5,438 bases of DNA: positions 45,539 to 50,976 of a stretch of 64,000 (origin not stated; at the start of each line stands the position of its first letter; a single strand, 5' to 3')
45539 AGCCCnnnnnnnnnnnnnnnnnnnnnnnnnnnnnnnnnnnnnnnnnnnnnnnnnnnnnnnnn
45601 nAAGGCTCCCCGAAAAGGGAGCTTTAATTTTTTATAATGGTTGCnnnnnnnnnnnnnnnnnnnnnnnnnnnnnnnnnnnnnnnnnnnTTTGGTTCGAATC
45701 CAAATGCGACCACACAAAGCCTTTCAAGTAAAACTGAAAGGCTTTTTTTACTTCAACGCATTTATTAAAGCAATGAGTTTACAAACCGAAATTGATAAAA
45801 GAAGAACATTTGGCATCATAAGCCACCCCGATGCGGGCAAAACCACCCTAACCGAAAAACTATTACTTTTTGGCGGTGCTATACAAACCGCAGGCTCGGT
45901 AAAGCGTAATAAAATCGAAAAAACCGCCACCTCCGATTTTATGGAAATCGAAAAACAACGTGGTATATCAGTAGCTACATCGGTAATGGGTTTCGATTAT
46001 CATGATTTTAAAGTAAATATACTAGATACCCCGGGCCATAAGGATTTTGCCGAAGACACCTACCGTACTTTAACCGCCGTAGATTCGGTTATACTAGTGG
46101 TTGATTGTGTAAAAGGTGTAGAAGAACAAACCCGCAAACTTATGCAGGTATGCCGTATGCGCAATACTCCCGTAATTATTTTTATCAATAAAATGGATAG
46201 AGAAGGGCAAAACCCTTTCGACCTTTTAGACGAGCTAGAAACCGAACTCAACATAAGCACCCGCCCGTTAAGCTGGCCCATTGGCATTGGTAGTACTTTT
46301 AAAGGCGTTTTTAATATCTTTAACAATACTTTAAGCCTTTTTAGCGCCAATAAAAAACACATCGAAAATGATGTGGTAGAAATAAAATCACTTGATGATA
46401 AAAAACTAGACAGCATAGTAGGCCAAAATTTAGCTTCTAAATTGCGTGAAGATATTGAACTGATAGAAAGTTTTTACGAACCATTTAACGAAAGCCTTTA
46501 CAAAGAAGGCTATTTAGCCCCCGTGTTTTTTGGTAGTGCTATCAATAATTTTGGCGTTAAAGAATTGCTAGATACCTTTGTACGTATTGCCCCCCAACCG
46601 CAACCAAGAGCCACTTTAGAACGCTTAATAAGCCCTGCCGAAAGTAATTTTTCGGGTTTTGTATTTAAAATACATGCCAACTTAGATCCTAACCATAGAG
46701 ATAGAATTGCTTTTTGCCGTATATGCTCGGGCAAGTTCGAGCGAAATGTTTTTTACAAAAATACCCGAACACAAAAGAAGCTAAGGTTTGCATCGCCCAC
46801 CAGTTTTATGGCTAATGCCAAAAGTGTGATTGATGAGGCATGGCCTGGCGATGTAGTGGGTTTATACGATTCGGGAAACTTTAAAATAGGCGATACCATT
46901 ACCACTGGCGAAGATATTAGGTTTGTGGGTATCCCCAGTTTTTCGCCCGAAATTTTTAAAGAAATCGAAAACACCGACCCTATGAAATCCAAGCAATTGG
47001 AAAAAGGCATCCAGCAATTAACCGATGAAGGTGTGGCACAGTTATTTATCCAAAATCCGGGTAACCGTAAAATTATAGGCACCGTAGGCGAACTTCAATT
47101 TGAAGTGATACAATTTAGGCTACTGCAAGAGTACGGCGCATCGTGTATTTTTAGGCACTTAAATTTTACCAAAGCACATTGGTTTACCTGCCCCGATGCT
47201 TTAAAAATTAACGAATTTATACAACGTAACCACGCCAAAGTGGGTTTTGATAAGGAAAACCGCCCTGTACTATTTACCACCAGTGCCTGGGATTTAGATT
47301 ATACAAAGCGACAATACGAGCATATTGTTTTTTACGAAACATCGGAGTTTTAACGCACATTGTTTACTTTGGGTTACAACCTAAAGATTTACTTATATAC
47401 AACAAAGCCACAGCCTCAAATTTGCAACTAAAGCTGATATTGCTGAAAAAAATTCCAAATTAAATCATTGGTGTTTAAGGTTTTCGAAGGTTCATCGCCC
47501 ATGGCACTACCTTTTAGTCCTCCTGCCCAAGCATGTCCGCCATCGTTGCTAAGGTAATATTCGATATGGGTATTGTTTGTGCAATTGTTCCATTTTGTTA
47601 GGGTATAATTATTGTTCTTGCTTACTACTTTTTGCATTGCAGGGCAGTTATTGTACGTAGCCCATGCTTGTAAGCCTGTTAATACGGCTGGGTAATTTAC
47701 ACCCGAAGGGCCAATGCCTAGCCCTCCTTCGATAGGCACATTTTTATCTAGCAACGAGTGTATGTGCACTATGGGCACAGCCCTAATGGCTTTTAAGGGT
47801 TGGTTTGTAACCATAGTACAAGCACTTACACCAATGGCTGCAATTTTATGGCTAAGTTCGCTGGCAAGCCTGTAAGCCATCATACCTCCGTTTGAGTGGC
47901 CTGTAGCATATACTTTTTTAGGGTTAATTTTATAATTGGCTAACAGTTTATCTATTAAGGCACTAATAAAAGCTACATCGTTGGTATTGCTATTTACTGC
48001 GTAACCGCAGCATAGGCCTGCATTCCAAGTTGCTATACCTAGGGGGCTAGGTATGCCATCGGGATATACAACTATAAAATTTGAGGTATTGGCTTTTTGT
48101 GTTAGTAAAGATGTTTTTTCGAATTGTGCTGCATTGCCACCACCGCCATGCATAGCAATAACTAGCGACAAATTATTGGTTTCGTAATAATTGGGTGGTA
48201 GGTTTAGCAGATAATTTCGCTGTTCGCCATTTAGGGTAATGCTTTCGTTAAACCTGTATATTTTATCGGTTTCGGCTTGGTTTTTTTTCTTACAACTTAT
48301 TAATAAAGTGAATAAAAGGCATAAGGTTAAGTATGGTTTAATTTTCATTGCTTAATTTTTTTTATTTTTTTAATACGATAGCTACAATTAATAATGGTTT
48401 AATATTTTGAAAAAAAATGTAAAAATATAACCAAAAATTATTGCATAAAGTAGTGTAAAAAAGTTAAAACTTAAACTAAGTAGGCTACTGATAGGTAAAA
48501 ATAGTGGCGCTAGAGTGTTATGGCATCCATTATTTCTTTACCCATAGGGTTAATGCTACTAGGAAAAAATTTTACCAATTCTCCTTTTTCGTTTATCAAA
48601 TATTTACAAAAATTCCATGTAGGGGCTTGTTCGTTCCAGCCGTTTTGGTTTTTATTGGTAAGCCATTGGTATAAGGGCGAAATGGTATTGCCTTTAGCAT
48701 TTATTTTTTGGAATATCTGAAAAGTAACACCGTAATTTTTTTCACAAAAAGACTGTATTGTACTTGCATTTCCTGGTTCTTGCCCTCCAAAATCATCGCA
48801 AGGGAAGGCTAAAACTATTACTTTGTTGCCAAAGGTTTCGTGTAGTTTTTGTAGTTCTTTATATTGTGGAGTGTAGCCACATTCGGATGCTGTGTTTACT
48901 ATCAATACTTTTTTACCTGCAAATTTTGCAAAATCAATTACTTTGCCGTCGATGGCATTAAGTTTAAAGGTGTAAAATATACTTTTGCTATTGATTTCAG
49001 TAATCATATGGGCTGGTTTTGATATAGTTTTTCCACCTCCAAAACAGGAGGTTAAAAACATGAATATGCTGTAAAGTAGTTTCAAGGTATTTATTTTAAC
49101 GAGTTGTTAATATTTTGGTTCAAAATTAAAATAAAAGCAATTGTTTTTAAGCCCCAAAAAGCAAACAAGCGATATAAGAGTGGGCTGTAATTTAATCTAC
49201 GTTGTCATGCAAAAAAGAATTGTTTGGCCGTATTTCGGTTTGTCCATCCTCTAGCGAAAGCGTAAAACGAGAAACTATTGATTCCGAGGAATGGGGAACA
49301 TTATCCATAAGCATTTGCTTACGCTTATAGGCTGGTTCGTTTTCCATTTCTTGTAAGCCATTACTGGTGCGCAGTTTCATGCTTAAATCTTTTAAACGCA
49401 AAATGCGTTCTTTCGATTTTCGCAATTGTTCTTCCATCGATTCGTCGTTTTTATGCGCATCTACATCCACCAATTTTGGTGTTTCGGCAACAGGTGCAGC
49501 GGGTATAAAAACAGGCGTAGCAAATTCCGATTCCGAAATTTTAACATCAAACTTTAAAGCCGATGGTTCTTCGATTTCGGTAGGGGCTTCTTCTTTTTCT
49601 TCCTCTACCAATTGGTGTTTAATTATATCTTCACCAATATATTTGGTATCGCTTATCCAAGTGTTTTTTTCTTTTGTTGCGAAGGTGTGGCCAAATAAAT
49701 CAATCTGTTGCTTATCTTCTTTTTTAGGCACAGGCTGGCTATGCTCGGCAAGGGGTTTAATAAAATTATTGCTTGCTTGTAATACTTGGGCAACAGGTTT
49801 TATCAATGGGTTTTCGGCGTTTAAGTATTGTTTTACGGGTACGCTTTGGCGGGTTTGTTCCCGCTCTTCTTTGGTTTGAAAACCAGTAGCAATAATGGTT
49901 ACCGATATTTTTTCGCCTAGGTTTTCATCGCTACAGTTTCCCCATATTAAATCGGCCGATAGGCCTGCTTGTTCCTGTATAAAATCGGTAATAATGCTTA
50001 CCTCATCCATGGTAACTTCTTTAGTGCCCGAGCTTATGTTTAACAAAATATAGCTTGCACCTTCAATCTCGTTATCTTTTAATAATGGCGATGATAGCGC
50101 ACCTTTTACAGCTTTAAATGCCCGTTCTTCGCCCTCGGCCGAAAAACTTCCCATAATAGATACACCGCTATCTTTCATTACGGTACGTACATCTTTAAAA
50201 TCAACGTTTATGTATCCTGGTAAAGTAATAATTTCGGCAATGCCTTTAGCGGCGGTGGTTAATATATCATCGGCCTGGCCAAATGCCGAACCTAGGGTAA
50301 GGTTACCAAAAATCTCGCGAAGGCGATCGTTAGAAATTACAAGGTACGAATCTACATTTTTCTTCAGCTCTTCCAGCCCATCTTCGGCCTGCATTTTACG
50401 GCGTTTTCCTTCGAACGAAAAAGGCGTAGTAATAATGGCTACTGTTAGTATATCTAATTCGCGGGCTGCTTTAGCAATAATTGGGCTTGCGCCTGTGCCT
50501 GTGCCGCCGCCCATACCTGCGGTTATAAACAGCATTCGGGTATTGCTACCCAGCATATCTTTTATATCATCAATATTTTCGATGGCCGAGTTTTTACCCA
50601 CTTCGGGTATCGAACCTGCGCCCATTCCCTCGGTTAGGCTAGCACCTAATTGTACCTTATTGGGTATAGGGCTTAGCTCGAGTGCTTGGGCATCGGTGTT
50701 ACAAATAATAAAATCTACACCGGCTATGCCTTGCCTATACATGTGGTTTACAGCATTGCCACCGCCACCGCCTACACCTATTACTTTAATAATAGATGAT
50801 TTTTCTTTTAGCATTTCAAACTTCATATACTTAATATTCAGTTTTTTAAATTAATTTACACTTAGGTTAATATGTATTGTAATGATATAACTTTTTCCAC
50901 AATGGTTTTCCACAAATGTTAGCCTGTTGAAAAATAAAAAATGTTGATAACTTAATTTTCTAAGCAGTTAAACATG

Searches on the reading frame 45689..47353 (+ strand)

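Call 75: search_protein_families(library=ncbifam, proteins=[window:45689-47353:+], max_evalue=0.00001)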
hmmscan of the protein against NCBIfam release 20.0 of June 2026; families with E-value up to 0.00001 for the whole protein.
window:45689-47353:+ (554 aa): 35 families (the best 25 are shown)
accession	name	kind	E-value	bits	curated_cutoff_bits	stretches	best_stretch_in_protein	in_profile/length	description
NF001964.0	PRK00741.1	equivalog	7.3e-225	747.4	473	1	29-553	3-527/529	peptide chain release factor 3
TIGR00503.1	prfC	equivalog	4.3e-203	675.5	466.95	1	33-553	6-526/527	peptide chain release factor 3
NF009381.0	PRK12740.1-5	subfamily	1.8e-73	248.1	583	1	33-489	4-472/692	elongation factor G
NF012153.1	tet_protect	equivalog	1.3e-69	235.1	775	1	41-491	3-420/614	tetracycline resistance ribosomal protection protein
TIGR00484.1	EF-G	equivalog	3e-61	207.5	659.4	1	29-483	1-469/691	elongation factor G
NF000120.3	47473_otr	exception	1.7e-53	182.2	900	1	41-489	5-416/608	tetracycline resistance ribosomal protection protein Otr(A)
NF009891.0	PRK13351.1-1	equivalog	3.2e-52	178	597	1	34-448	5-420/681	elongation factor G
NF033148.1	tet_protect_M_W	exception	1.2e-46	159.4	1100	1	41-482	6-407/639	TetM/TetW/TetO/TetS family tetracycline resistance ribosomal protection protein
NF009379.0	PRK12740.1-3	equivalog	5.5e-40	137.6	513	1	36-484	6-449/674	elongation factor G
NF012155.1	tet_protect_M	exception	7.5e-39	133.4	1420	1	41-481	6-405/639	tetracycline resistance ribosomal protection protein Tet(M)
NF058620.1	EFG2_Bacteroid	exception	1.3e-37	129.6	1000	1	39-481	10-460/717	elongation factor G2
TIGR01394.1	TypA_BipA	equivalog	8.1e-35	120.1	757.3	1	39-197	2-157/594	translational GTPase TypA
NF012154.0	tet_protect_Q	exception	1.7e-33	115.8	1425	1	41-432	6-357/638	tetracycline resistance ribosomal protection protein Tet(Q)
NF009892.0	PRK13351.1-3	equivalog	3.6e-31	108.3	640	1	39-302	4-243/623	elongation factor G-like protein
NF009377.1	PRK12740.1-1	equivalog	8.7e-31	107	890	1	35-484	10-482/700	elongation factor G-like protein EF-G2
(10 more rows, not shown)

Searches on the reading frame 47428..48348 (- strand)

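Call 11: search_protein_families(library=pfam, proteins=[window:47428-48348:-])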
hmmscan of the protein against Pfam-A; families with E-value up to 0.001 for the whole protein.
window:47428-48348:- (306 aa): 4 families
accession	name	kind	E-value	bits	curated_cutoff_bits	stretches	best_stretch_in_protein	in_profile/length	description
PF10503.15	Esterase_PHB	-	6.8e-09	35.7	23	1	46-201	3-153/219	Esterase PHB depolymerase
PF02230.22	Abhydrolase_2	-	3.4e-08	34.1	23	1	62-207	16-173/217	Phospholipase/Carboxylesterase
PF00756.26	Esterase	-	6e-07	29.9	22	1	41-176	5-147/251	Putative esterase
PF00326.27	Peptidase_S9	-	3.2e-05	24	22.6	0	122-163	42-83/213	Prolyl oligopeptidase family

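Call 75: search_protein_families(library=ncbifam, proteins=[window:47428-48348:-], max_evalue=0.00001)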
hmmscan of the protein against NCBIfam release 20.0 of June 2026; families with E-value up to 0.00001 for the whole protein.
window:47428-48348:- (306 aa): 4 families
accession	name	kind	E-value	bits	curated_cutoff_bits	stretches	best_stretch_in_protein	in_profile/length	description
NF050058.1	e_dPHAscl_type1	hypoth_equivalog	1.4e-42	146.1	150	2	40-181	4-141/276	extracellular catalytic domain type 1 short-chain-length polyhydroxyalkanoate depolymerase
TIGR01840.1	esterase_phb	subfamily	1.8e-13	50.5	107.85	1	58-177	11-128/213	PHB depolymerase family esterase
NF050059.1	e_dPHAscl_type2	hypoth_equivalog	2.6e-06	27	280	0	16-101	173-266/305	extracellular catalytic domain type 2 short-chain-length polyhydroxyalkanoate depolymerase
NF050057.1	e_dPHAmcl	equivalog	2.8e-06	26.8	270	1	91-181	87-175/252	extracellular medium-chain-length polyhydroxyalkanoate depolymerase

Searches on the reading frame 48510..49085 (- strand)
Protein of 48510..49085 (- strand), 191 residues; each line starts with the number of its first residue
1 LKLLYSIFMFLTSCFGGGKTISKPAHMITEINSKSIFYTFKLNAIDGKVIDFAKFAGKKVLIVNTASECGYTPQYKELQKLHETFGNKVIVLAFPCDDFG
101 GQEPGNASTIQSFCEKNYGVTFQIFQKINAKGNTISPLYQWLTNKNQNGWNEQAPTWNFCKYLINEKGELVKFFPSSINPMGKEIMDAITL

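Call 11: search_protein_families(library=pfam, proteins=[window:48510-49085:-])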
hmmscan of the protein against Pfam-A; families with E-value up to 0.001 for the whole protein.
window:48510-49085:- (191 aa): 3 families
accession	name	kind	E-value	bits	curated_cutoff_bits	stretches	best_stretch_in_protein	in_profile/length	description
PF00255.25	GSHPx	-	5e-35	119.8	27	1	37-142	1-107/108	Glutathione peroxidase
PF08534.16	Redoxin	-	0.00012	22.3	26.6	1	39-123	8-89/148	Redoxin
PF00578.27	AhpC-TSA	-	0.00069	20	26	1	39-126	7-88/124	AhpC/TSA family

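Call 75: search_protein_families(library=ncbifam, proteins=[window:48510-49085:-], max_evalue=0.00001)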
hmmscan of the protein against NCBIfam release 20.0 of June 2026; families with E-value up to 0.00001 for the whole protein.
window:48510-49085:- (191 aa): 2 families
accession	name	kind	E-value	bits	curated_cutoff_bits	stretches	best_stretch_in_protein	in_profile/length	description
NF007900.0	PRK10606.1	equivalog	7e-38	130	270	1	37-145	5-114/183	glutathione peroxidase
TIGR02540.1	gpx7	equivalog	1.3e-37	128.9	207.3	1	37-176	2-138/153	putative glutathione peroxidase Gpx7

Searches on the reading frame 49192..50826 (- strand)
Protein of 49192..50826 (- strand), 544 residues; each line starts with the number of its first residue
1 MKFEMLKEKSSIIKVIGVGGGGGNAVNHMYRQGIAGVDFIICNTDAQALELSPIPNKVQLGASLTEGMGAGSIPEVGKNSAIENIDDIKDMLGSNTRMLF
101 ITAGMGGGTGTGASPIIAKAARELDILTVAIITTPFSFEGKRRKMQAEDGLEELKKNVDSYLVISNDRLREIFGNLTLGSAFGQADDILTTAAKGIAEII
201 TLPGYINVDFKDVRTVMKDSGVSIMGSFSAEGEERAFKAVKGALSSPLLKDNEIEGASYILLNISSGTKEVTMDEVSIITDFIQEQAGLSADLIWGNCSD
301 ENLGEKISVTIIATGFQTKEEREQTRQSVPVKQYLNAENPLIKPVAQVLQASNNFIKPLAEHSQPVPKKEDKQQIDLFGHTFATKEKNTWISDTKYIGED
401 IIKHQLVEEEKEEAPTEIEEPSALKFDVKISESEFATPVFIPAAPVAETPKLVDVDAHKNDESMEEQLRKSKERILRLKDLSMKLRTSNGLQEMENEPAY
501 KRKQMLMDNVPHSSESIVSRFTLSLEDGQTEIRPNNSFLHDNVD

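Call 11: search_protein_families(library=pfam, proteins=[window:49192-50826:-])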
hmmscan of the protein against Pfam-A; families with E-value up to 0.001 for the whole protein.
window:49192-50826:- (544 aa): 2 families
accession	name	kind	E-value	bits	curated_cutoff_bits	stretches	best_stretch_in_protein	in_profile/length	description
PF00091.31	Tubulin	-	6.7e-44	150.9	33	1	13-172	2-188/190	Tubulin/FtsZ family, GTPase domain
PF12327.13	FtsZ_C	-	3.2e-20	72.7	27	1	221-317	1-95/95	FtsZ family, C-terminal domain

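Call 15: find_related_loci(query=window:49192-50826:-, collection=genome_contigs, flank=3000)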
Query window:49192-50826:- (544 aa) in genome_contigs; peptide patterns used: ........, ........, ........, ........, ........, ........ (x = any residue, [..] = any of these).
599 stretches matched a pattern (row limit reached: there are more); 555 encode a relative of the query (tblastn E <= 1e-3); the best 80 are kept; 80 distinct loci.
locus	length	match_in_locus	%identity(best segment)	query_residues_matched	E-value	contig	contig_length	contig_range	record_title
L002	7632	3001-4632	99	1-544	0e+0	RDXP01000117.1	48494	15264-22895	MAG: Sphingobacteriales bacterium isolate PH2015_11S_37_14 PH2015_11S_scaffold_44, whole genome shotgun sequence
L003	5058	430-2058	95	1-544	0e+0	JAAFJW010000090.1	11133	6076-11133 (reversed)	MAG: Sphingobacteriales bacterium isolate bin43.metabat.b1b2b5.090 WN_Sphingobacteriales_scaffold_91, whole genome shotg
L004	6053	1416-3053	81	1-544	0e+0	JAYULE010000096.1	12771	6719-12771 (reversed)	MAG: Sphingobacteriales bacterium isolate GFS_9309 GFS_9309_95, whole genome shotgun sequence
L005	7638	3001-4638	80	1-544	0e+0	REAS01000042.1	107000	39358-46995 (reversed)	MAG: Sphingobacteriales bacterium isolate PH2015_01D_34_72 PH2015_01D_scaffold_45, whole genome shotgun sequence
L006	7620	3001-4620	77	1-544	0e+0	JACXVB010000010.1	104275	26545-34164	MAG: Sphingobacteriales bacterium isolate JN15.004 scaffold_40, whole genome shotgun sequence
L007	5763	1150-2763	78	1-544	0e+0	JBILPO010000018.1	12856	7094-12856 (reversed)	MAG: Pelobium sp. isolate ME2018-04-20_3300034022_group8_bin149 Rohwer_bin1081_scaffold_2996_c1, whole genome shotgun se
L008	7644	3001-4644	75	1-544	0e+0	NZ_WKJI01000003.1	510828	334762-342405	Pedobacter puniceum strain HX-22-1 Scaffold3_1, whole genome shotgun sequence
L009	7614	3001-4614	78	1-544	0e+0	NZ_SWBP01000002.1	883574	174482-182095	Pedobacter cryophilus strain AR-3-17 contig2, whole genome shotgun sequence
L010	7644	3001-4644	75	1-544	0e+0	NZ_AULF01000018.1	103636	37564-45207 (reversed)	Pedobacter glucosidilyticus DSM 23534 H510DRAFT_scaffold00015.15_C, whole genome shotgun sequence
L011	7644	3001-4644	75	1-544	0e+0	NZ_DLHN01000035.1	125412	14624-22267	MAG: Pedobacter glucosidilyticus isolate UBA7667 UBA7667_contig_611, whole genome shotgun sequence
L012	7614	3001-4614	77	1-544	0e+0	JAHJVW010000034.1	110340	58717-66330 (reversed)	MAG: Bacteroidetes bacterium isolate OSS_A.mb.40 OSS_A.mb.40_k119_117679, whole genome shotgun sequence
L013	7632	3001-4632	75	1-544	0e+0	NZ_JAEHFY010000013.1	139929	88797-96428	Pedobacter segetis strain SD-b NODE_13_length_139929_cov_55.383191, whole genome shotgun sequence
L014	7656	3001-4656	75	1-544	0e+0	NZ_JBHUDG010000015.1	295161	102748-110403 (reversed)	Pseudopedobacter beijingensis strain CGMCC 1.12329 soapdenovo_K_105_15, whole genome shotgun sequence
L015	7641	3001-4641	74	1-544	0e+0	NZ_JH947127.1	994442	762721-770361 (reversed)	Pedobacter arcticus A12 Scaffold3, whole genome shotgun sequence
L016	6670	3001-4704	72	1-544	0e+0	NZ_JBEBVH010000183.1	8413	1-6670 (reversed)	MAG: Pseudopedobacter sp. isolate T2.bin.245 NODE_31385_length_8413_cov_5.733668, whole genome shotgun sequence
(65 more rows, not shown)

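Call 75: search_protein_families(library=ncbifam, proteins=[window:49192-50826:-], max_evalue=0.00001)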
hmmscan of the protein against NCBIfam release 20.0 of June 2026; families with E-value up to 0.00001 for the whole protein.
window:49192-50826:- (544 aa): 1 family
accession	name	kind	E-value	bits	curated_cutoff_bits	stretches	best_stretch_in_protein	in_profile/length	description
TIGR00065.1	ftsZ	equivalog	3.1e-112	375.4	295.2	1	5-328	11-336/353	cell division protein FtsZ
